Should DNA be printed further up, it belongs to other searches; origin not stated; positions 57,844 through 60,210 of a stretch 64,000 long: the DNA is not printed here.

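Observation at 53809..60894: Cellulose-synthase genes embedded in a sigma-less partner-switching module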

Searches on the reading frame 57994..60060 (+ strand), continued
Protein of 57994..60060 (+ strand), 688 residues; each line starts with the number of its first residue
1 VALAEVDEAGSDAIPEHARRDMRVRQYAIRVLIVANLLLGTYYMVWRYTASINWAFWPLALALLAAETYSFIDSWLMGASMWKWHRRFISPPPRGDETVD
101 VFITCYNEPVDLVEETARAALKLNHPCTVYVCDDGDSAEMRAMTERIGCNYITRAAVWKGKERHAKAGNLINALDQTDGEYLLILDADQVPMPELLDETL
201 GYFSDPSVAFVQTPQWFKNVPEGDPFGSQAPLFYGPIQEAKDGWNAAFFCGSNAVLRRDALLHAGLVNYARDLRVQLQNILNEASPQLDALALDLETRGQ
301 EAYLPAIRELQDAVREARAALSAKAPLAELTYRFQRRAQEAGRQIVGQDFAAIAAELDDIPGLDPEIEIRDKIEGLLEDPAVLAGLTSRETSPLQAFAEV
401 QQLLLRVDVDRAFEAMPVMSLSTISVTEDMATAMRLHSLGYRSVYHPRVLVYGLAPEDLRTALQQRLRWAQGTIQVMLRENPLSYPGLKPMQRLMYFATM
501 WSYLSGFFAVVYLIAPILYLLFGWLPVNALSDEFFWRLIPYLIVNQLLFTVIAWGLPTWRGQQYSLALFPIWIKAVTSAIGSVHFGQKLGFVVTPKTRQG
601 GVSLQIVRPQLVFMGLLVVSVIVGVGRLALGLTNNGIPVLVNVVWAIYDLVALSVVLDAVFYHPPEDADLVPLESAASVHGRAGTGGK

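Call 31: find_homologous_proteins(query=P0079, max_evalue=1e-20)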
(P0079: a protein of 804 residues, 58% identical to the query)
Query P0079 (804 aa): 2779 proteins with E <= 1e-20 among 8000 candidates; the best 120 are listed.
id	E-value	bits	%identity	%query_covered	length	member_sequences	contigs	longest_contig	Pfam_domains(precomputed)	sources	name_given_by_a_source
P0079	0.0e+0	1803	100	100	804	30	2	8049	PF13632.13,PF01740.27,PF13641.13,PF03552.21,PF00535.33,PF13466.13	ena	-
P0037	0.0e+0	1046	75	76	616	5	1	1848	PF13632.13,PF13641.13,PF03552.21,PF00535.33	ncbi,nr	ncbi:MAG TPA: glycosyltransferase, partial [Thermomicrobiales bacterium]|nr:glycosyltransferase [The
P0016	8.6e-277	939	64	80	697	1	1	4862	PF13632.13,PF13641.13,PF03552.21,PF00535.33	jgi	jgi:cellulose synthase (UDP-forming)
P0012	1.2e-270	919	62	80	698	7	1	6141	PF13632.13,PF13641.13,PF03552.21,PF00535.33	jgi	-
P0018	8.1e-267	906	61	77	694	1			PF13632.13,PF13641.13,PF03552.21,PF00535.33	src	-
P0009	9.7e-266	902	59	84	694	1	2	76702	PF13632.13,PF13506.14,PF13641.13,PF03552.21,PF00535.33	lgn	-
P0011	7.4e-263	893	59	81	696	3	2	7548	PF13632.13,PF13641.13,PF03552.21,PF00535.33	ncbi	-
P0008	1.1e-262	892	63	78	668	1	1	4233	PF13632.13,PF13506.14,PF13641.13,PF03552.21,PF00535.33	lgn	-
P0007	4.2e-260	884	59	82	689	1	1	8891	PF13632.13,PF13641.13,PF03552.21,PF00535.33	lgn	-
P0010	1.7e-257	875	59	80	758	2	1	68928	PF13632.13,PF13641.13,PF03552.21,PF00535.33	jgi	jgi:cellulose synthase (UDP-forming)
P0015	2.1e-257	875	59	82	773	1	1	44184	PF13632.13,PF13506.14,PF13641.13,PF03552.21,PF00535.33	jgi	jgi:cellulose synthase (UDP-forming)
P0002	7.5e-257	873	60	78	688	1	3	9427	PF13632.13,PF13641.13,PF03552.21,PF00535.33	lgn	-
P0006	1.3e-256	872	58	81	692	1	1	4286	PF13632.13,PF13641.13,PF03552.21,PF00535.33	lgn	-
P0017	4.9e-255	867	59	80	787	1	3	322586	PF13632.13,PF13506.14,PF13641.13,PF03552.21,PF00535.33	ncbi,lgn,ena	-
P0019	1.1e-254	866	59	78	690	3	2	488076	PF13632.13,PF13506.14,PF13641.13,PF03552.21,PF00535.33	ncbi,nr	ncbi:MAG TPA: glycosyltransferase [Thermomicrobiales bacterium]|nr:glycosyltransferase [Thermomicrob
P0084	7.5e-222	757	53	80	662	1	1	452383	PF13632.13,PF13506.14,PF13641.13,PF03552.21,PF00535.33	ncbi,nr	ncbi:MAG: glycosyltransferase [Caldilineaceae bacterium]|nr:glycosyltransferase [Caldilineaceae bact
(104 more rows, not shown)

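Call 55: predict_structure(alignment_id=A2)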
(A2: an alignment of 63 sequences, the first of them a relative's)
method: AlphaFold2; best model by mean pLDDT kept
length: 688 residues; sequences in the alignment: 63
mean_pLDDT: 82.3   pTM: 0.81
mean pLDDT of the five models: 82.3, 81.1, 80.5, 78.0, 77.5
residues with pLDDT >= 90: 306; 70-90: 245; 50-70: 95; < 50: 42
segments of 3 or more residues with pLDDT < 50: 1-11, 667-688
pLDDT, mean of each block of 10 residues (from residue 1): 36 72 93 96 93 90 94 93 90 93 88 95 95 88 96 84 73 92 92 92 95 87 81 75 89 87 90 86 87 86 86 91 87 83 76 68 56 59 54 62 57 66 70 94 93 85 85 89 93 93 93 94 80 83 93 85 89 91 79 51 76 97 94 86 94 91 62 37 31
secondary structure, 60 per line:
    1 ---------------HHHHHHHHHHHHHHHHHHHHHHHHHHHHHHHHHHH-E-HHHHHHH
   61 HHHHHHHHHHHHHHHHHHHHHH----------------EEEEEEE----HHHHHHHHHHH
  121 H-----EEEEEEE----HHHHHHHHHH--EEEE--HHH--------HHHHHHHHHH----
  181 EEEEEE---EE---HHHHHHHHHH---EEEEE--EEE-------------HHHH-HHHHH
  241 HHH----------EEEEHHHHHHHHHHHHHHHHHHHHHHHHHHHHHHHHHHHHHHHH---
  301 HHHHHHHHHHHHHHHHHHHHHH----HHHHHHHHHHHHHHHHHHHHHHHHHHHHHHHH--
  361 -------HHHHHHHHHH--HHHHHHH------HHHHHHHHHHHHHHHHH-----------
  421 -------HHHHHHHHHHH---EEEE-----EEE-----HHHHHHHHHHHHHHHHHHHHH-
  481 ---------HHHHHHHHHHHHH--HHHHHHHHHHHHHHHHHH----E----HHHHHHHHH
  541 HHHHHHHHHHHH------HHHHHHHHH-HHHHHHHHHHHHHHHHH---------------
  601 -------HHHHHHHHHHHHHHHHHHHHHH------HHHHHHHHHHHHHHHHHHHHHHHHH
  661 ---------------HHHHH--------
elements in order (helices of 4 or more, strands of 3 or more residues): H16-50 H54-82 E99-105 H110-121 E127-133 H138-147 E150-153 H167-176 E181-186 H195-204 E208-212 E215-217 H231-234 H236-243 E254-257 H258-297 H301-322 H327-358 H368-377 H380-386 H393-409 H428-438 E442-445 E451-453 H459-479 H490-502 H505-522 H532-552 H559-567 H569-585 H608-629 H636-660 H676-680

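Call 58: fold_search(model_id=the predicted structure, library=pdb)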
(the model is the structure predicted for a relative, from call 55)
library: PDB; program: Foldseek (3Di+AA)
matches with E <= 10: 913; with E <= 0.001: 154
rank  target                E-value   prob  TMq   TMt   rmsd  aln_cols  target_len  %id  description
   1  9b8v_E                9.3e-29  1.00  0.63  0.52   7.5       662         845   25  AlphaFold2 informed cryo-EM model of the E. coli cellulose synthase BcsAG3B6 complex (released 2025-02-19)
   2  9fnn_A                1.5e-25  1.00  0.61  0.53   7.8       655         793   25  Cryo-EM structure of the c-di-GMP-saturated 'crown'less Bcs macrocomplex for cellulose secretion in E. coli (released 2024-10-16)
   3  4p00_A                2.5e-25  1.00  0.60  0.57   6.7       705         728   24  Bacterial Cellulose Synthase in complex with cyclic-di-GMP and UDP (released 2014-04-09)
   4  9fmz_A                2.1e-24  1.00  0.62  0.52   5.5       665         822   24  Cryo-EM structure of the c-di-GMP-bound synthase:pEtN transferase complex (BcsA-Bct-G3) from the E. coli cellulose sec (released 2024-10-16)
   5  9fmv_A                2.2e-23  1.00  0.53  0.47   8.5       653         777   23  Cryo-EM structure of the c-di-GMP-free synthase:pEtN transferase complex (BcsA-Bct-G3) from the E. coli cellulose secr (released 2024-10-16)
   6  9fp0_A                2.4e-23  1.00  0.56  0.50   6.0       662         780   24  Cryo-EM structure of the 'crown'less Bcs macrocomplex for E. coli cellulose secretion in non-saturating c-di-GMP (loca (released 2024-10-16)
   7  5ej1_A                5.5e-22  1.00  0.57  0.55  10.4       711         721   23  Pre-translocation state of bacterial cellulose synthase (released 2016-03-30)
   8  4hg6_A                6.6e-22  1.00  0.61  0.56   6.4       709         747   23  Structure of a cellulose synthase - cellulose translocation intermediate (released 2012-12-19)
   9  8vht_A                4.4e-18  1.00  0.59  0.59  13.0       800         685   16  Cryo EM structure of a soybean CesA3 homotrimer (released 2025-01-15)
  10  8vi0_A                1.4e-17  1.00  0.60  0.57  13.4       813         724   16  Cryo EM structure of a soybean CesA6 homotrimer (released 2025-01-15)
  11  8vi0_B                1.5e-17  1.00  0.59  0.57  12.9       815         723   16  Cryo EM structure of a soybean CesA6 homotrimer (released 2025-01-15)
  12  8vhz_A                5.9e-17  1.00  0.61  0.59  12.8       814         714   16  Cryo EM structure of a soybean CesA1 homotrimer (released 2025-01-15)
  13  8g2j_I                2.7e-16  1.00  0.60  0.58  13.3       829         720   16  Hybrid aspen cellulose synthase-8 bound to UDP-glucose (released 2023-03-01)
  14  8g2j_C                3.9e-16  1.00  0.59  0.57  12.3       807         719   16  Hybrid aspen cellulose synthase-8 bound to UDP-glucose (released 2023-03-01)
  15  8g2j_D                1.2e-15  1.00  0.61  0.58  12.3       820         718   17  Hybrid aspen cellulose synthase-8 bound to UDP-glucose (released 2023-03-01)
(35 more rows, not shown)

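Call 60: search_protein_families(library=pfam, proteins=[L028:6886-7998:+, L033:6850-7950:+, L009:6250-7569:+, L009:10009-10881:+, L009:4677-5330:-, L009:2102-3667:+, L004:2993-5833:+, L004:5830-7881:+, L019:5495-7348:+, L083:11425-12210:+], max_evalue=0.001)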
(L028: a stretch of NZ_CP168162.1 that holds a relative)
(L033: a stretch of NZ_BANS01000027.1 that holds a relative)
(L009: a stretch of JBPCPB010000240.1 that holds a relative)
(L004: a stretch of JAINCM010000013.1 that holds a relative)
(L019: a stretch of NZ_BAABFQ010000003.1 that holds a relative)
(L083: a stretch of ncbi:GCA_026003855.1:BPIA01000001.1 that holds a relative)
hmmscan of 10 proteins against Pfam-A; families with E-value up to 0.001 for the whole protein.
L028:6886-7998:+ (370 aa): 2 families
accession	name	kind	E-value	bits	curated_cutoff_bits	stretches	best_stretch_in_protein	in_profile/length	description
PF07228.17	SpoIIE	-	1.6e-34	120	25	1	182-363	2-191/192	Stage II sporulation protein E (SpoIIE)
PF00072.30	Response_reg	-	7.4e-27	94.2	30.2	1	11-118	2-110/111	Response regulator receiver domain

L033:6850-7950:+ (366 aa): 3 families
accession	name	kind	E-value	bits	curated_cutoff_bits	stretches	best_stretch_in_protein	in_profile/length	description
PF07228.17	SpoIIE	-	2.2e-31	109.8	25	1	175-362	3-191/192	Stage II sporulation protein E (SpoIIE)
PF01590.32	GAF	-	2e-09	38.5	22.4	1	12-122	35-131/133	GAF domain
PF13185.12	GAF_2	-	9.3e-08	32.8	28.6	1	4-118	20-129/136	GAF domain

L009:6250-7569:+ (439 aa): 2 families
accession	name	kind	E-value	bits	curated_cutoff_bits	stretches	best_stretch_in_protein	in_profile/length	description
PF02040.21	ArsB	-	3.7e-43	148.9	22.2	1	30-435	3-422/423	Arsenical pump membrane protein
PF03600.22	CitMHS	-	8.8e-43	147.1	31.9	1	39-379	3-336/336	Citrate transporter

L009:10009-10881:+ (290 aa): 1 family
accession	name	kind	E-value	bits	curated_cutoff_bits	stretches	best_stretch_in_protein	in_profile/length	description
PF02585.22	PIG-L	-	3.5e-14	53.8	28.2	1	23-173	2-125/129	GlcNAc-PI de-N-acetylase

L009:4677-5330:- (217 aa): 0 families

L009:2102-3667:+ (521 aa): 4 families
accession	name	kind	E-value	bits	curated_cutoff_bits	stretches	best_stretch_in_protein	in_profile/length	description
PF02518.31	HATPase_c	-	3.9e-28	98.5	26.4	1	390-499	1-106/111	Histidine kinase-, DNA gyrase B-, and HSP90-like ATPase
PF00512.31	HisKA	-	1.6e-14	54.1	26.9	1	277-343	2-65/66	His Kinase A (phospho-acceptor) domain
PF00672.30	HAMP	-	2.9e-13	50.4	25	1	222-271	4-52/53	HAMP domain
PF13581.12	HATPase_c_2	-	4.9e-05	23.8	27.4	1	393-500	30-127/127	Histidine kinase-like ATPase domain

L004:2993-5833:+ (946 aa): 7 families
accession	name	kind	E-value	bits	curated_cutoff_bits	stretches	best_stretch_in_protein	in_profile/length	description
PF00072.30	Response_reg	-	3.9e-67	223.8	30.2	3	571-678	1-108/111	Response regulator receiver domain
PF00990.26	GGDEF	-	2.5e-45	154.6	23.8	1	387-541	3-161/161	Diguanylate cyclase, GGDEF domain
PF07228.17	SpoIIE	-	1.9e-33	116.4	25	1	759-938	5-191/192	Stage II sporulation protein E (SpoIIE)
PF01627.28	Hpt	-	1.9e-07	31.7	24.6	1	18-84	1-59/84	Hpt domain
PF20161.5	VpsR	-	3.3e-07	30.5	23.7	0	273-369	23-118/121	VpsR domain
PF22335.1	Cas10-Cmr2_palm2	-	4.1e-05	24.2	27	1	464-542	58-132/133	Cas10/Cmr2, second palm domain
PF24898.2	GGDEF_GdpP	-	0.00069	20.3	30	0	461-546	41-120/126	Cyclic-di-AMP phosphodiesterase GdpP-like, GGDEF domain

L004:5830-7881:+ (683 aa): 1 family
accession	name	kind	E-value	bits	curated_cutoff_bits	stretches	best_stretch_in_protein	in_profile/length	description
PF03170.19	BcsB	-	1.5e-60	205.7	21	1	30-566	5-549/606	Bacterial cellulose synthase subunit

L019:5495-7348:+ (617 aa): 3 families
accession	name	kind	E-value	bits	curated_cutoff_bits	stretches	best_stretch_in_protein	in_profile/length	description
PF07228.17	SpoIIE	-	5.4e-30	105.2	25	1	429-612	2-189/192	Stage II sporulation protein E (SpoIIE)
PF01590.32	GAF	-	6.3e-15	56.3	22.4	1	250-379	3-133/133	GAF domain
PF13185.12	GAF_2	-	2.5e-09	37.9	28.6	1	253-373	8-129/136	GAF domain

L083:11425-12210:+ (261 aa): 0 families

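Call 73: find_encoding_contigs(protein=P0017, flank=8000, max_places=1)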
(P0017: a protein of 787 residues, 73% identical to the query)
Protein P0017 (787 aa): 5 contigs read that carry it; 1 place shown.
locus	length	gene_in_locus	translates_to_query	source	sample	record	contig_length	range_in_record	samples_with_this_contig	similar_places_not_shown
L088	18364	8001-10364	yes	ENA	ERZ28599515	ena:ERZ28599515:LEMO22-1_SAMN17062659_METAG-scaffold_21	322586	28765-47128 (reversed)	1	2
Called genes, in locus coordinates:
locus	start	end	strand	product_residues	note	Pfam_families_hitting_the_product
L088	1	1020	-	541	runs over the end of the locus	PF20703:nSTAND1 (faint), PF00005:ABC_tran, PF00931:NB-ARC (faint), PF01580:FtsK_SpoIIIE (faint), PF02463:SMC_N (weak), PF13191:AAA_16 (faint), PF00005:ABC_tran, PF13304:AAA_21 (weak), +7 more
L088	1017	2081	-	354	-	PF02361:CbiQ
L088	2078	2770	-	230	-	-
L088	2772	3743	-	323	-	PF13243:SQHop_cyclase_C (faint)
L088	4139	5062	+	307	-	PF01925:TauE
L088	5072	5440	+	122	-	PF07843:DUF1634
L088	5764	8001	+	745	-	PF00989:PAS (weak), PF08447:PAS_3, PF08448:PAS_4, PF00989:PAS, PF08448:PAS_4, PF13426:PAS_9, PF08447:PAS_3, PF07228:SpoIIE, +2 more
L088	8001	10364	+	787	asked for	PF00535:Glycos_transf_2, PF13641:Glyco_tranf_2_3, PF03552:Cellulose_synt, PF13506:Glyco_transf_21 (faint), PF13632:Glyco_trans_2_3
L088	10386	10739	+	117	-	PF01740:STAS, PF13466:STAS_2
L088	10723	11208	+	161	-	PF13581:HATPase_c_2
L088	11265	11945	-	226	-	PF01782:RimM, PF05239:PRC, PF24986:PRC_RimM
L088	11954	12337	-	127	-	PF13083:KH_KhpA-B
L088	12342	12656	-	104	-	PF00886:Ribosomal_S16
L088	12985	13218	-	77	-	-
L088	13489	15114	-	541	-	PF00890:FAD_binding_2 (faint), PF01266:DAO, PF16901:DAO_C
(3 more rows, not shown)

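Call 74: find_encoding_contigs(protein=P0019, flank=8000, max_places=1)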
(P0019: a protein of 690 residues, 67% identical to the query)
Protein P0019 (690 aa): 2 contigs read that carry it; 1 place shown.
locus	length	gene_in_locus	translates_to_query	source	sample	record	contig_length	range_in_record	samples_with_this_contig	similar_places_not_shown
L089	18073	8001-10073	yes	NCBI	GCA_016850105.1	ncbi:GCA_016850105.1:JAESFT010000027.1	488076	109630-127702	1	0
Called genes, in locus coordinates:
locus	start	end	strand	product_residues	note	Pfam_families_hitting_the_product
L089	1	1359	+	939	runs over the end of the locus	PF00005:ABC_tran (faint), PF02463:SMC_N, PF13175:AAA_15 (weak), PF13476:AAA_23, PF13514:AAA_27 (weak), PF13555:AAA_29, PF02463:SMC_N, PF13558:SbcC_Walker_B, +1 more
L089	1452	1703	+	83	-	PF20223:DUF6582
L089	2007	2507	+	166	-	PF00072:Response_reg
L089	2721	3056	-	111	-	PF03992:ABM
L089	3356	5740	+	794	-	PF01590:GAF, PF13185:GAF_2, PF08447:PAS_3, PF08448:PAS_4, PF08448:PAS_4, PF00989:PAS, PF08448:PAS_4, PF13426:PAS_9, +5 more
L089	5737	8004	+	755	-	PF03170:CBM_BcsB_1st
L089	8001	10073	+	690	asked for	PF00535:Glycos_transf_2, PF13641:Glyco_tranf_2_3, PF03552:Cellulose_synt, PF13506:Glyco_transf_21 (faint), PF13632:Glyco_trans_2_3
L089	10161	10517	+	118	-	PF01740:STAS, PF13466:STAS_2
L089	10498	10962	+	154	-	PF13581:HATPase_c_2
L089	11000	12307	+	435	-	PF10129:OpgC_C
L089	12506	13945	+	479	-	PF01546:Peptidase_M20 (weak), PF07687:M20_dimer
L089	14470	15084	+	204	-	-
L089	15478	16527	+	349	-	PF00676:E1_dh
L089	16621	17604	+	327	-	PF02779:Transket_pyr, PF02780:Transketolase_C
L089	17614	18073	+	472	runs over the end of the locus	PF00364:Biotin_lipoyl, PF25917:BSH_RND (faint), PF25984:BSH_YknX (faint), PF25997:BSH_YhbJ, PF26018:BSH_RND_rel (faint), PF02817:E3_binding, PF00198:2-oxoacid_dh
